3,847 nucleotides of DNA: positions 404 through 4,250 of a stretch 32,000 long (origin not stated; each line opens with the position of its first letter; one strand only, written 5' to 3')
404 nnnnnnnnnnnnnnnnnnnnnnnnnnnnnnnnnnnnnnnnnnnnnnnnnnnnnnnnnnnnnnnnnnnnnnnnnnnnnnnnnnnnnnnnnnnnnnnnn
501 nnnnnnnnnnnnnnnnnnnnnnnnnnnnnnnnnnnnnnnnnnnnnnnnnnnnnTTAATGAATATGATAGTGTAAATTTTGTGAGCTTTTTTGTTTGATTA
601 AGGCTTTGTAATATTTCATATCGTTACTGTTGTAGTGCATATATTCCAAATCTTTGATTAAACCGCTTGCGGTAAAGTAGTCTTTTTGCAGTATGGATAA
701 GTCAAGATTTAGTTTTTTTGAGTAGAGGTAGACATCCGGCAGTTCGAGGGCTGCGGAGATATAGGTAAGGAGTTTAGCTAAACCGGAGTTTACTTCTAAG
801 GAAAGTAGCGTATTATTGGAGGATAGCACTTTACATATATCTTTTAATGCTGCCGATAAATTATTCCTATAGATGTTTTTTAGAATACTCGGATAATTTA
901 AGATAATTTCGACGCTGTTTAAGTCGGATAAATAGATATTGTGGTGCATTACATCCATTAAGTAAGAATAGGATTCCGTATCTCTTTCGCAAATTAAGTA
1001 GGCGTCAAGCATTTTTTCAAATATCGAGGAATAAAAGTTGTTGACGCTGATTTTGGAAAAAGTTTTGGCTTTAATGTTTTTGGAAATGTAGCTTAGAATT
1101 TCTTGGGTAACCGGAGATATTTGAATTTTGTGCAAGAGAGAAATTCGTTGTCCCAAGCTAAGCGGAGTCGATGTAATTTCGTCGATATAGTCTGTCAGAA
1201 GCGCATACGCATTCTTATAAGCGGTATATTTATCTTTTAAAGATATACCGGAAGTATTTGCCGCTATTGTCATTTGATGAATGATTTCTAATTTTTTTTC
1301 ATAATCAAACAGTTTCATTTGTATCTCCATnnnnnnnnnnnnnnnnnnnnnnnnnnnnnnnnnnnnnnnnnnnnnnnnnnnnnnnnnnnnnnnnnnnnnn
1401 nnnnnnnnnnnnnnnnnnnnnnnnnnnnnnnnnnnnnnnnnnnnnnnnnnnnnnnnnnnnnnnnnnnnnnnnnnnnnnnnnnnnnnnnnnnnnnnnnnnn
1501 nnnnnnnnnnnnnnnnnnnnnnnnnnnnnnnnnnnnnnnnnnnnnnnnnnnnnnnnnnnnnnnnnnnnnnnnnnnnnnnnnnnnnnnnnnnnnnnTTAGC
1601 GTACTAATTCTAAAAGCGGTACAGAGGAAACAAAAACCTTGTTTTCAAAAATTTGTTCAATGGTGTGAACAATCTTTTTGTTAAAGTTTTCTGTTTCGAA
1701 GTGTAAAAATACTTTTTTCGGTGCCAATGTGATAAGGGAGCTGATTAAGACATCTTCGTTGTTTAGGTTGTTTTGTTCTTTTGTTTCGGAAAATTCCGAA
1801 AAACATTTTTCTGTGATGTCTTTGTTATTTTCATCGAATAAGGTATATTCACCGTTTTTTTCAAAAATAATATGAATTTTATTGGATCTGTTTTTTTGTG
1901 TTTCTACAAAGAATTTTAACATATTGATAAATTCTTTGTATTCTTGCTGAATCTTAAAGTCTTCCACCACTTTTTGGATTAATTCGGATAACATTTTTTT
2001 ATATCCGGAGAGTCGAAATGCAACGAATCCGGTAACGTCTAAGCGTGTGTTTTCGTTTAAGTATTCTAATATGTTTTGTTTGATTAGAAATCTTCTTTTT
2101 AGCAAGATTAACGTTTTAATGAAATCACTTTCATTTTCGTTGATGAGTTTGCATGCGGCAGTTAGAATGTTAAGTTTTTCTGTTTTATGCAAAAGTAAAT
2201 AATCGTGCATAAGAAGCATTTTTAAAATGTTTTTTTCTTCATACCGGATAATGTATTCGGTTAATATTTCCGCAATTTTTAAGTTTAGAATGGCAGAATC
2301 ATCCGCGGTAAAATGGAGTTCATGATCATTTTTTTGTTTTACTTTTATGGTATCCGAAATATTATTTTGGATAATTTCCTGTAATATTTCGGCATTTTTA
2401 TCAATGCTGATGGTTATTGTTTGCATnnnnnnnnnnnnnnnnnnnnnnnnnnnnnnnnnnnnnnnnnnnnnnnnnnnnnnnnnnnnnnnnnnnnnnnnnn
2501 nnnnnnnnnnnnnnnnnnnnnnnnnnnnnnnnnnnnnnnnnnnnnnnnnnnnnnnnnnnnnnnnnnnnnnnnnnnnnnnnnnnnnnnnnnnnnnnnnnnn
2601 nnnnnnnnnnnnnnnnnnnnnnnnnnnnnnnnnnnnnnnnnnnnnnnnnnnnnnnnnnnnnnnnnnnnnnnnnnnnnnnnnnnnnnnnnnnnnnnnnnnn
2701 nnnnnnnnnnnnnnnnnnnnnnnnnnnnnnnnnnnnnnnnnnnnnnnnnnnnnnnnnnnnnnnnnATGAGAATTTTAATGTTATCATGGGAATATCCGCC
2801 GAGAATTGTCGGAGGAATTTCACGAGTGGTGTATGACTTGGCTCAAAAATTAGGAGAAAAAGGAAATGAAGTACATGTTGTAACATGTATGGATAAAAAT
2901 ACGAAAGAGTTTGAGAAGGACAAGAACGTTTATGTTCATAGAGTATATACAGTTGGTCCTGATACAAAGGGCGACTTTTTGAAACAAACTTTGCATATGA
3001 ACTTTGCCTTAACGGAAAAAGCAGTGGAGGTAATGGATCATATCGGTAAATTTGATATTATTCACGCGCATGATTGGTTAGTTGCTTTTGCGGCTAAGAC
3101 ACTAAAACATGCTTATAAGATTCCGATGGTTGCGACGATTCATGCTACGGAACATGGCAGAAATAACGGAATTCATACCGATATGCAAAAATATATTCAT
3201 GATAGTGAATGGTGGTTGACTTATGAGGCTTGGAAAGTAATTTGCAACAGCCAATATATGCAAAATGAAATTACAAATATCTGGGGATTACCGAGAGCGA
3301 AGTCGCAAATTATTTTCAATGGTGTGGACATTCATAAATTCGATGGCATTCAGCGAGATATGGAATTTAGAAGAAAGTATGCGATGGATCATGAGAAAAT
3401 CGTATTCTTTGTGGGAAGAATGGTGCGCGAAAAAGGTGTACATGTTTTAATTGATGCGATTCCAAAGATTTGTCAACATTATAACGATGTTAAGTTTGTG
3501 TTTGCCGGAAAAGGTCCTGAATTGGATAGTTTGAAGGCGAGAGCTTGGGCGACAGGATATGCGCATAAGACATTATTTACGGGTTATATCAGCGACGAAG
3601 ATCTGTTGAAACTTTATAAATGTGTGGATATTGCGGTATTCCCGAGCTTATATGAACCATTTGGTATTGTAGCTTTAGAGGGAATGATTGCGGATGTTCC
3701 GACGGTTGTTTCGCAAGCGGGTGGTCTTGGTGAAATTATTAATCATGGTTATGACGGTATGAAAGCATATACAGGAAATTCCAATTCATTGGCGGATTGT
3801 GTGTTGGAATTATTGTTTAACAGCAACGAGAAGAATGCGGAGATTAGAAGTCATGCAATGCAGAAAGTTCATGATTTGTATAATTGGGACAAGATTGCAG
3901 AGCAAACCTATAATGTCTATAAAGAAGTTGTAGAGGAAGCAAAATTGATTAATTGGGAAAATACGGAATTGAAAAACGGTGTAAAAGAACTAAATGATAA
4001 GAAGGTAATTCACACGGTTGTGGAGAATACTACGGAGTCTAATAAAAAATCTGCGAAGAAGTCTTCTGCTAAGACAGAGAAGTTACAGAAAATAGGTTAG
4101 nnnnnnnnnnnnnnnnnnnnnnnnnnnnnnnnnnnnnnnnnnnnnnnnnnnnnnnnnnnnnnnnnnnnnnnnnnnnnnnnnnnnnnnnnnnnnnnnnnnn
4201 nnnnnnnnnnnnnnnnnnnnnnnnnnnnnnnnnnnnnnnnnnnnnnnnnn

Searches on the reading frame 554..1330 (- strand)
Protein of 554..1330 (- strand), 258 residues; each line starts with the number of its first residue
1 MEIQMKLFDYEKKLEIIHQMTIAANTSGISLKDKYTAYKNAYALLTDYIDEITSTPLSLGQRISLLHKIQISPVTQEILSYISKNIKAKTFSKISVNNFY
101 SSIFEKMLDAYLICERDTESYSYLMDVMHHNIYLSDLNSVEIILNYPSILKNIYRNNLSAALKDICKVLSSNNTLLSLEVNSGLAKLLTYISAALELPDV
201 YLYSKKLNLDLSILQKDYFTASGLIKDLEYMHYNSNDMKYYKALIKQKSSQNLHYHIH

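Call 14: find_encoding_contigs(protein=window:554-1330:-, flank=10000, max_places=10)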
Protein window:554-1330:- (258 aa): 1 contig read that carries it; 1 place shown.
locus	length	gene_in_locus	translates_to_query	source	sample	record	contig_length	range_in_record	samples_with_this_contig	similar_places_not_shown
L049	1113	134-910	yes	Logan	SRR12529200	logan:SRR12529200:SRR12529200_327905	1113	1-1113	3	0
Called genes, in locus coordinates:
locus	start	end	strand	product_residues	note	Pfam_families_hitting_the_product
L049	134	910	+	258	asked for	-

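Call 17: search_protein_families(library=pfam, proteins=[window:554-1330:-])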
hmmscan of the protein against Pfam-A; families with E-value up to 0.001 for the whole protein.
window:554-1330:- (258 aa): 0 families

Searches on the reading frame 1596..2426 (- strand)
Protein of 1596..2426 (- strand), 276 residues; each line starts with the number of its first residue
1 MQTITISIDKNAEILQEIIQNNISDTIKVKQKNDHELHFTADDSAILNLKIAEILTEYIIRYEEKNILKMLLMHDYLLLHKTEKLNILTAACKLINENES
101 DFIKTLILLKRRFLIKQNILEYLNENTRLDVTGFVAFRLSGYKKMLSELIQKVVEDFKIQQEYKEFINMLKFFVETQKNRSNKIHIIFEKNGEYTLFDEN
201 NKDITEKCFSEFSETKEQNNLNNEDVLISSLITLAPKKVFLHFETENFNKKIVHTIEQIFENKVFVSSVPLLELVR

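Call 13: find_encoding_contigs(protein=window:1596-2426:-, flank=10000, max_places=10)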
Protein window:1596-2426:- (276 aa): 3 contigs read that carry it; 1 place shown.
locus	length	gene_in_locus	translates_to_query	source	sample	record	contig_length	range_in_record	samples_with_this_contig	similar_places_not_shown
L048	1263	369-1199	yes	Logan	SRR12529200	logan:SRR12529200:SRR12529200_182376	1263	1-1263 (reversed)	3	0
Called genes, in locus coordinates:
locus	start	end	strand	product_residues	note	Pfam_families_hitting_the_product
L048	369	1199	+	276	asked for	PF08812:YtxC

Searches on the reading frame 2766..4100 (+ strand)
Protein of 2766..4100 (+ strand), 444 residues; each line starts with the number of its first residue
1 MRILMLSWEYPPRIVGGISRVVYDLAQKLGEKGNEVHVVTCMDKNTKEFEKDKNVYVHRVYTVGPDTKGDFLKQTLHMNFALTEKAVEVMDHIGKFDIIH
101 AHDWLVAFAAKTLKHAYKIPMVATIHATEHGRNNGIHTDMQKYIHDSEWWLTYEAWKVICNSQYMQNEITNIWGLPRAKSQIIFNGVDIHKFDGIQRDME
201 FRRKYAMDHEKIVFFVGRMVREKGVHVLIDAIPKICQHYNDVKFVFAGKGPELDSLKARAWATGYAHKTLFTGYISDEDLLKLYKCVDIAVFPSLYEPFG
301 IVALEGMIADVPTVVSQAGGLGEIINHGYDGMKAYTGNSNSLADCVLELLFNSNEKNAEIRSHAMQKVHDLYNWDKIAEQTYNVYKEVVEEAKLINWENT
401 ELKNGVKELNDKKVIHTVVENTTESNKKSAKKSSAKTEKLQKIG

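Call 16: search_protein_families(library=ncbifam, proteins=[window:2766-4100:+])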
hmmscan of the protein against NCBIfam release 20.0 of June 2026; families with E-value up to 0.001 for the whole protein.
window:2766-4100:+ (444 aa): 45 families (the best 25 are shown)
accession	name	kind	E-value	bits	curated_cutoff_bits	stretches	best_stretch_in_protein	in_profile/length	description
TIGR02149.1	glgA_Coryne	subfamily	3.8e-47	161.2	302.4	1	1-389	1-391/391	glycogen synthase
TIGR03999.1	thiol_BshA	equivalog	3.7e-42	144.6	273.7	1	15-389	11-374/375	N-acetyl-alpha-D-glucosaminyl L-malate synthase BshA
TIGR04157.1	glyco_rSAM_CFB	subfamily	2e-40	139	400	1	35-385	54-406/406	TIGR04157 family glycosyltransferase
TIGR04063.1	stp3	hypoth_equivalog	1.6e-36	126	442.05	1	31-389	29-396/397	TIGR04063 family PEP-CTERM/XrtA system glycosyltransferase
TIGR03449.1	mycothiol_MshA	equivalog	2.6e-36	125.4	462.5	1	16-389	21-404/406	D-inositol-3-phosphate glycosyltransferase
TIGR04047.1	MSMEG_0565_glyc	hypoth_equivalog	3.5e-36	125.1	259.85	1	3-386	2-372/373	MSMEG_0565 family glycosyltransferase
TIGR02095.1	glgA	subfamily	5.9e-30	104.4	328.45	2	209-387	293-476/477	glycogen/starch synthase, ADP-glucose type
NF047684.1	TeichurnBiosyTuaC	equivalog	4e-29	101.7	550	1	94-389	107-390/391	teichuronic acid biosynthesis protein TuaC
NF038295.1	EPS_HpsP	equivalog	2.1e-27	96.1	550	1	14-388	12-387/388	hormogonium polysaccharide biosynthesis glycosyltransferase HpsP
NF053787.1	GlcN_PG_synth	equivalog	4.2e-27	94.9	480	1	96-389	83-360/361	N-acetylglucosaminyl phosphatidylglycerol synthase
TIGR03088.1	stp2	hypoth_equivalog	2.5e-25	89.3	409.05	1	15-388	13-373/374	TIGR03088 family PEP-CTERM/XrtA system glycosyltransferase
NF046085.1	XrtY_assoc_Gly1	equivalog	5.2e-24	84.8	400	1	1-390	1-386/387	XrtY-associated glycosyltransferase XYAG1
NF012028.0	PRK15484.1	subfamily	1.8e-23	83.3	618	1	154-384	139-374/380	lipopolysaccharide N-acetylglucosaminyltransferase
NF041876.1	EPS_EpsE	equivalog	4.7e-21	75.5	400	1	137-379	145-387/389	exopolysaccharide biosynthesis GT4 family glycosyltransferase EpsE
NF053513.1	Gtran_IagA_BgsA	equivalog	1.2e-18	67.3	460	1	80-389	27-332/333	LTA glycolipid anchor biosynthesis glycosyltransferase, IagA/BgsA family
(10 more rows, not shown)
